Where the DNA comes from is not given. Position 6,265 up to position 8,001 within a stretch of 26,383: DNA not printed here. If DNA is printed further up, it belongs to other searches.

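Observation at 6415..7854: AbfD-like radical flavoenzyme with intact Fe-S ligands but replaced catalytic residues, a candidate new reaction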

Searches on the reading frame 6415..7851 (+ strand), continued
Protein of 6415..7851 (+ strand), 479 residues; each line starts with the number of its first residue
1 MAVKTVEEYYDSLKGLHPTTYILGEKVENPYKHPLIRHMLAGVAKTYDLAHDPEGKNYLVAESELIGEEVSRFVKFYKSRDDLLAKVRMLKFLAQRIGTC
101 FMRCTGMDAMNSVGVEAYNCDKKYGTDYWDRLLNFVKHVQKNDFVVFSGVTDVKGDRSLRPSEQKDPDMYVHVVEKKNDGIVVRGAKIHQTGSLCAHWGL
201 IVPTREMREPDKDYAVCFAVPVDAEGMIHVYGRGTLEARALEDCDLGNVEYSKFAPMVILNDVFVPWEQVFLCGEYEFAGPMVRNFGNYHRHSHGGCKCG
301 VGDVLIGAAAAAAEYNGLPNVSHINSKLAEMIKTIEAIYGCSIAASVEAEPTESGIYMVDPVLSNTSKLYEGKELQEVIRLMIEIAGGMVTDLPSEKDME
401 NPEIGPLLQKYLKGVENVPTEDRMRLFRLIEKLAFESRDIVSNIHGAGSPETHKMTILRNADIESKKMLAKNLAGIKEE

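Call 77: search_solved_structures(query=L017:6666-7808:-, show_alignments=2, max_evalue=1e-20)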
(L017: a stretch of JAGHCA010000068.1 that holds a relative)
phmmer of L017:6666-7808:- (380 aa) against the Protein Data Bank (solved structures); distinct sequences matched with E-value up to 1e-20: 14.
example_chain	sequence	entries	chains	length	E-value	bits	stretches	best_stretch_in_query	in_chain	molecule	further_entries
3ufx_B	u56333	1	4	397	1.2e-81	277.9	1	2-360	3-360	Succinyl-CoA synthetase beta subunit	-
1jkj_B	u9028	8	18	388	3.9e-64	220.3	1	2-364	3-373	succinyl-CoA synthetase beta subunit | SUCCINYL-COA SYNTHETASE, BETA SUBUNIT | Succinyl-CoA synthetase beta chain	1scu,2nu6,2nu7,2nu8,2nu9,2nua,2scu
1cqi_B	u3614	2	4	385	4.1e-64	220.2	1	2-362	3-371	PROTEIN (SUCCINYL-COA SYNTHETASE BETA CHAIN) | SUCCINYL-COA SYNTHETASE BETA CHAIN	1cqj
1jll_B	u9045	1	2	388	2.4e-63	217.7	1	2-364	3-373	succinyl-CoA synthetase beta subunit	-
6mel_B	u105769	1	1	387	5.1e-63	216.6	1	2-351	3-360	Succinate--CoA ligase [ADP-forming] subunit beta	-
6mgg_B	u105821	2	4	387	3.4e-61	210.6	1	2-360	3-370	Succinate--CoA ligase [ADP-forming] subunit beta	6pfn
6g4q_B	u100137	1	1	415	7.2e-56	193.1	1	2-363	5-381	Succinate--CoA ligase [ADP-forming] subunit beta, mitochondrial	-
9swj_D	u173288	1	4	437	8.7e-56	192.9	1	2-363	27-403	Succinate--CoA ligase [ADP-forming] subunit beta, mitochondrial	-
6wcv_B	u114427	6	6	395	1.5e-51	178.9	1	2-370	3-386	Succinate--CoA ligase [GDP-forming] subunit beta, mitochondrial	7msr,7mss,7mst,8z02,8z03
2fp4_B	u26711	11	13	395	2.8e-50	174.7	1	2-370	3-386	Succinyl-CoA ligase [GDP-forming] beta-chain, mitochondrial | Succinyl-CoA ligase [GDP-forming] subunit beta, mitochondrial | Succinate--CoA ligase [GDP-forming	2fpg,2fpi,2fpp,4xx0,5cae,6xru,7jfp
1euc_B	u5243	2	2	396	2.8e-50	174.7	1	2-370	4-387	SUCCINYL-COA SYNTHETASE, BETA CHAIN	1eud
6hxq_B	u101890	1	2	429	1.4e-31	113.3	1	2-307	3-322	Citryl-CoA synthetase large subunit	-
6no2_A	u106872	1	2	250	7.9e-21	77.9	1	2-213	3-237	Succinate--CoA ligase [ADP-forming] subunit beta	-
6no5_A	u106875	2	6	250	7.9e-21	77.9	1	2-213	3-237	Succinate--CoA ligase [ADP-forming] subunit beta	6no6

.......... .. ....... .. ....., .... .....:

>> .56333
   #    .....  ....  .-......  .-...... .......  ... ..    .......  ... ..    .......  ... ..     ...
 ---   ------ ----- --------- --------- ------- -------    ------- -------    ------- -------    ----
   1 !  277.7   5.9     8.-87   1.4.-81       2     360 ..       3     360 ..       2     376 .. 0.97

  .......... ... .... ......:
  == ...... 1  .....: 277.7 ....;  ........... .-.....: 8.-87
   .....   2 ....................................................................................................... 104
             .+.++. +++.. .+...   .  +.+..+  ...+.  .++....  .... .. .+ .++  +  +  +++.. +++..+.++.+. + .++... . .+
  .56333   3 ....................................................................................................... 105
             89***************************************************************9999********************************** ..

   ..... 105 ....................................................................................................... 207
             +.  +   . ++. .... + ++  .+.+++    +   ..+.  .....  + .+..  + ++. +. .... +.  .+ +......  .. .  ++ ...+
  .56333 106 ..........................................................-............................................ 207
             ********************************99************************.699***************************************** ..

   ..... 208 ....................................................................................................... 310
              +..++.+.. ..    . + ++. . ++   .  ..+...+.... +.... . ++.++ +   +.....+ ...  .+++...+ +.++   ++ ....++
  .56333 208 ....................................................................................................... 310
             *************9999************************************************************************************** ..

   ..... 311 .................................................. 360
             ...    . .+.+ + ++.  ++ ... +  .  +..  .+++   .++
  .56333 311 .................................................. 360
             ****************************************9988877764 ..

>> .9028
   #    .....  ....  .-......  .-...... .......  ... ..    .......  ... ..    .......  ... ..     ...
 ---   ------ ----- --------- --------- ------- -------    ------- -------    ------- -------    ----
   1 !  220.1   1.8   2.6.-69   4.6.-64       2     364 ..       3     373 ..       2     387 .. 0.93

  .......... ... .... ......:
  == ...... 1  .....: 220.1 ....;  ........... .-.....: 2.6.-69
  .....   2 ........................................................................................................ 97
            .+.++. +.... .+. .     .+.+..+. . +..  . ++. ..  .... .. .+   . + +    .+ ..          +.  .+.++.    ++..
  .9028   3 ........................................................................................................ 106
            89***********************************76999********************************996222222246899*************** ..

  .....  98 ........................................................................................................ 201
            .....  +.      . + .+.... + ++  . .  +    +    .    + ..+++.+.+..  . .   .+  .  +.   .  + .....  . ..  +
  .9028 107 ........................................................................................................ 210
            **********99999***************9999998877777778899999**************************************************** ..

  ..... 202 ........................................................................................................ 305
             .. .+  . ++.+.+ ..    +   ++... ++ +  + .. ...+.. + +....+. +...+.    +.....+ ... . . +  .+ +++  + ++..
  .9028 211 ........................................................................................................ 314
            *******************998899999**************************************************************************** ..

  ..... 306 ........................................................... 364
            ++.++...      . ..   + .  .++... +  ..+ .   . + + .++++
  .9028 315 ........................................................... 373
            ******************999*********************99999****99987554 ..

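Call 82: search_protein_families(library=pfam, proteins=[L039:5793-7079:+, L039:7246-8139:+, L039:8166-9212:+, L032:5921-7084:+, L054:9966-12572:+, L054:12572-13555:+, L041:2466-3872:+, L041:11670-12944:+, L040:2812-3915:+, L016:6002-7351:+], max_evalue=0.0001)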
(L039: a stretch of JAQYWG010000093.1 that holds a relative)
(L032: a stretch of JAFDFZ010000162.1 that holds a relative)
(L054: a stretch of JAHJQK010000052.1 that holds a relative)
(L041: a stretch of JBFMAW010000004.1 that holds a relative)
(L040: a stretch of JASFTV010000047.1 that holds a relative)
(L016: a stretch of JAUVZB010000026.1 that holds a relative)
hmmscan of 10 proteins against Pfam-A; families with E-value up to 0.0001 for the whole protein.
L039:5793-7079:+ (429 aa): 2 families
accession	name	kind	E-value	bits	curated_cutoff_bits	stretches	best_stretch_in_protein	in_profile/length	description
PF00465.25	Fe-ADH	-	5.1e-18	65.7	31.3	1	21-197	4-167/168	Iron-containing alcohol dehydrogenase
PF25137.1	ADH_Fe_C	-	4.8e-12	46.4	27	1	210-407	2-187/194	Fe-containing alcohol dehydrogenase family, C-terminal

L039:7246-8139:+ (298 aa): 1 family
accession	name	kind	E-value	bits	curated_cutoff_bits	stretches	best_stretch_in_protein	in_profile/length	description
PF00701.28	DHDPS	-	9.9e-83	277.6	22.1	1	5-290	2-286/289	Dihydrodipicolinate synthetase family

L039:8166-9212:+ (349 aa): 1 family
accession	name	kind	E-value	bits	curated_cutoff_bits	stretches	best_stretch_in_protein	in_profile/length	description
PF01208.23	URO-D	-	1.4e-61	208.9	23.9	1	4-341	3-346/346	Uroporphyrinogen decarboxylase (URO-D)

L032:5921-7084:+ (388 aa): 1 family
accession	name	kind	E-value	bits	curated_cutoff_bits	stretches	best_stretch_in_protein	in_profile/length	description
PF01963.22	TraB_PrgY_gumN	-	1.2e-39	137.2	26.8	1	11-230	4-252/263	TraB/PrgY/gumN family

L054:9966-12572:+ (869 aa): 0 families

L054:12572-13555:+ (328 aa): 0 families

L041:2466-3872:+ (469 aa): 3 families
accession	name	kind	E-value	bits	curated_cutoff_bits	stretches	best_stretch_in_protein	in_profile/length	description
PF02518.31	HATPase_c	-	8.1e-20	71.8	26.4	1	364-468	2-108/111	Histidine kinase-, DNA gyrase B-, and HSP90-like ATPase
PF00672.30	HAMP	-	4.9e-16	59.2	25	1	195-245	2-52/53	HAMP domain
PF00512.31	HisKA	-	3.4e-14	53.1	26.9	1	252-317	3-65/66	His Kinase A (phospho-acceptor) domain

L041:11670-12944:+ (425 aa): 4 families
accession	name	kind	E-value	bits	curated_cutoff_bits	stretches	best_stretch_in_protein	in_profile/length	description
PF07690.21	MFS_1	-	1.9e-38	132.7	33.4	1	41-380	4-346/347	Major Facilitator Superfamily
PF13347.12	MFS_2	-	1.9e-10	40.3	27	1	163-347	147-333/427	MFS/sugar transport protein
PF00083.30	Sugar_tr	-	1.1e-06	28.3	22.3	0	325-413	347-435/452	Sugar (and other) transporter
PF12832.13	MFS_1_like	-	1.1e-05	25.1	25.2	1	244-418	4-183/373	MFS_1 like family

L040:2812-3915:+ (368 aa): 5 families
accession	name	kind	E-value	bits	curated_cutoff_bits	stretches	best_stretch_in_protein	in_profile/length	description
PF00005.33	ABC_tran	-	2.4e-35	122.5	25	1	19-161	1-136/137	ABC transporter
PF17912.7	OB_MalK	-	2.6e-14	54.2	27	1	235-289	1-53/53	MalK OB fold domain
PF13304.12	AAA_21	-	3.3e-07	31.1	27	0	109-194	212-300/304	AAA domain, putative AbiEii toxin, Type IV TA system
PF03459.23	TOBE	-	6.3e-07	30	22.3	1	299-356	2-64/64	TOBE domain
PF08402.16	TOBE_2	-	1.2e-06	28.9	21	1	283-357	2-76/76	TOBE domain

L016:6002-7351:+ (450 aa): 1 family
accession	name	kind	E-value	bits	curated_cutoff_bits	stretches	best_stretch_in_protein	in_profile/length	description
PF06808.19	DctM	-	4.2e-77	260.1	23.8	1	20-441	1-413/413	Tripartite ATP-independent periplasmic transporter, DctM component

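Call 85: search_protein_families(library=pfam, proteins=[L015:2981-4249:+, L015:4710-6056:+, L015:6031-6978:+, L019:9750-11090:+, L019:11308-12531:-, L017:9637-10542:-, L021:9508-10521:+, L021:10539-12236:-, L023:4561-5880:+, L031:7838-9937:+], max_evalue=0.0001)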
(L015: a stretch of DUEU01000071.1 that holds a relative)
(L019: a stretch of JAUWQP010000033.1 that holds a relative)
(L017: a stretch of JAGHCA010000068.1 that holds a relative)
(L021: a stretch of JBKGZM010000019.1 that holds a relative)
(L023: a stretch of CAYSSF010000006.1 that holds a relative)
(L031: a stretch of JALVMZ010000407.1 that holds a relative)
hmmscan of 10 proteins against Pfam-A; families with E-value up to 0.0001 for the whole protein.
L015:2981-4249:+ (423 aa): 4 families
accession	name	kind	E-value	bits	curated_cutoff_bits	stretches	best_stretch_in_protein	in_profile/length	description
PF01071.24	GARS_A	-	2.1e-72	243.5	27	1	101-293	1-194/194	Phosphoribosylglycinamide synthetase, ATP-grasp (A) domain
PF02844.21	GARS_N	-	1.8e-37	128.5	29.5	1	1-100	1-100/100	Phosphoribosylglycinamide synthetase, N domain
PF02843.22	GARS_C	-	1.8e-31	108.8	34.8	1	328-417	1-90/92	Phosphoribosylglycinamide synthetase, C domain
PF02786.22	CPSase_L_D2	-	1.2e-06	28.7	19.8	1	103-208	2-110/211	Carbamoyl-phosphate synthase L chain, ATP binding domain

L015:4710-6056:+ (449 aa): 2 families
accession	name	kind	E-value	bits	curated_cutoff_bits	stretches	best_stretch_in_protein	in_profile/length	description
PF00206.25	Lyase_1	-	3.2e-66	224.3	27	1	7-285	7-312/312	Lyase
PF10397.14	ADSL_C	-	2.3e-29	102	32.7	1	349-426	1-78/79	Adenylosuccinate lyase C-terminus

L015:6031-6978:+ (316 aa): 1 family
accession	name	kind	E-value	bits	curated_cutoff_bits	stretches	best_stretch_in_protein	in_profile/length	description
PF01259.24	SAICAR_synt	-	4.2e-74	249.7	20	1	30-287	2-231/233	SAICAR synthetase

L019:9750-11090:+ (447 aa): 0 families

L019:11308-12531:- (407 aa): 1 family
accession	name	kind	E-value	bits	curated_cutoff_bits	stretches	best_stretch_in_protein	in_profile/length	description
PF13289.12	SIR2_2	-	6.4e-26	91.6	24.5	1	110-243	2-140/141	SIR2-like domain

L017:9637-10542:- (301 aa): 2 families
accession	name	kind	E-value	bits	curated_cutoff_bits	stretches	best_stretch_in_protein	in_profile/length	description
PF01545.26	Cation_efflux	-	1.5e-38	133.1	26.6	1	13-202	4-198/198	Cation efflux family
PF16916.11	ZT_dimer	-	1e-21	77.1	26.7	1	208-284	3-78/78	Dimerisation domain of Zinc Transporter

L021:9508-10521:+ (338 aa): 1 family
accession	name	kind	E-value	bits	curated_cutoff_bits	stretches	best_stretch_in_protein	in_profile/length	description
PF00809.28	Pterin_bind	-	3.8e-23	82.8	25.5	1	55-263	19-243/244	Pterin binding enzyme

L021:10539-12236:- (565 aa): 4 families
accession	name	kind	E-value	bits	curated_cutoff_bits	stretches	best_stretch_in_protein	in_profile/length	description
PF08676.16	MutL_C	-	4.8e-39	133.7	25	1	384-522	1-142/142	MutL C terminal dimerisation domain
PF01119.25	DNA_mis_repair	-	1.8e-36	124.8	26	1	209-326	3-118/119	DNA mismatch repair protein, C-terminal domain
PF13589.12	HATPase_c_3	-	1e-12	48.7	25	1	23-125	4-104/137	Histidine kinase-, DNA gyrase B-, and HSP90-like ATPase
PF02518.31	HATPase_c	-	1.6e-09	38.6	26.4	1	21-87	5-64/111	Histidine kinase-, DNA gyrase B-, and HSP90-like ATPase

L023:4561-5880:+ (440 aa): 2 families
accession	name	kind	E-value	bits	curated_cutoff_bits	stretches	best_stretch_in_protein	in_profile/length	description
PF23189.1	UPF0261_C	-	6e-78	261.5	27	1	221-437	1-218/218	Uncharacterised protein family (UPF0261) C-terminal domain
PF06792.17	UPF0261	-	1.8e-49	168.5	27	1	37-213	1-174/176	Uncharacterised protein family (UPF0261) N-terminal domain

L031:7838-9937:+ (700 aa): 2 families
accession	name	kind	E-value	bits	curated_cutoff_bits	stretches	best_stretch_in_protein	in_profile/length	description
PF03190.21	Thioredox_DsbH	-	4.8e-78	261.2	27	1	8-167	2-161/163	Protein of unknown function, DUF255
PF13899.12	Thioredoxin_7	-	9.2e-11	42.2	27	1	27-91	1-65/83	Thioredoxin-like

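Call 88: search_solved_structures(query=L002:7395-8549:+, max_evalue=1e-10)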
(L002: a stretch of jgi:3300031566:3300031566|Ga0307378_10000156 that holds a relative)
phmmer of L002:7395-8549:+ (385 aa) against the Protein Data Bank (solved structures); distinct sequences matched with E-value up to 1e-10: 6.
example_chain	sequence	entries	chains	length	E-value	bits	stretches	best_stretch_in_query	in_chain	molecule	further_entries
1yd7_A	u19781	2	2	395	7.7e-104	350.9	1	13-381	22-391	2-keto acid:ferredoxin oxidoreductase subunit alpha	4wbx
8ys5_A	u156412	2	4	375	5.4e-69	236.2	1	15-383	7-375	2-oxoglutarate synthase subunit alpha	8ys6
6n2n_A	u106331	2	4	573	1.3e-56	195.4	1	15-354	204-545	Pyruvate flavodoxin/ferredoxin oxidoreductase domain protein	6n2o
5b48_A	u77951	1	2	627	3.2e-31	111.9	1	15-248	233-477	2-oxoacid--ferredoxin oxidoreductase alpha subunit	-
5b46_A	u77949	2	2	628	5.2e-28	101.3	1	16-345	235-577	2-oxoacid--ferredoxin oxidoreductase alpha subunit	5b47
9bt4_B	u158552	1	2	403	9.8e-15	57.6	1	16-195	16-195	Pyruvate:Ferredoxin Oxidoreductase, subunit alpha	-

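Call 89: search_solved_structures(query=L007:7279-8370:+, max_evalue=1e-10)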
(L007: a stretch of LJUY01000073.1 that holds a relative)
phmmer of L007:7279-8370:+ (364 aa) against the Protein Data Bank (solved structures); distinct sequences matched with E-value up to 1e-10: 13.
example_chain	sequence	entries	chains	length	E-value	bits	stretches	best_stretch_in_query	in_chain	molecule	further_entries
2x06_A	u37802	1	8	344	2.5e-68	233.9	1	19-337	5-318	L-SULFOLACTATE DEHYDROGENASE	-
1vbi_A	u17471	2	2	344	3.4e-62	213.7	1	45-345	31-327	Type 2 malate/lactate dehydrogenase | malate/L-lactate dehydrogenase family protein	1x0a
1v9n_A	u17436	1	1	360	4.5e-60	206.7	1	21-344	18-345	Malate dehydrogenase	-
3uoe_A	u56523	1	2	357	3e-49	171.2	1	17-339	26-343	Dehydrogenase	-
1xrh_A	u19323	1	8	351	7.1e-48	166.6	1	35-341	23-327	Ureidoglycolate Dehydrogenase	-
4fjs_A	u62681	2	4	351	7.1e-48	166.6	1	35-341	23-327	Ureidoglycolate dehydrogenase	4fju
4h8a_A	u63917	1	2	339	8.2e-48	166.4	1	35-340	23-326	Ureidoglycolate dehydrogenase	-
1z2i_A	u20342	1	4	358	3.2e-42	148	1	36-348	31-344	malate dehydrogenase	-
3i0p_A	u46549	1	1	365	1.1e-39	139.6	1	27-336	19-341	Malate dehydrogenase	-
1wtj_A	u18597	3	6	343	1.7e-35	125.9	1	46-347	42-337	ureidoglycolate dehydrogenase | delta1-piperideine-2-carboxylate reductase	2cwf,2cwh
2g8y_A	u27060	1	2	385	6.7e-35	123.9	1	29-340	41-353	Malate/L-lactate dehydrogenases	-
1s20_A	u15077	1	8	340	8.5e-30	107.2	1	15-353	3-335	Hypothetical oxidoreductase yiaK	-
1nxu_A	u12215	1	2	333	3.4e-29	105.2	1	15-346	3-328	Hypothetical oxidoreductase yiaK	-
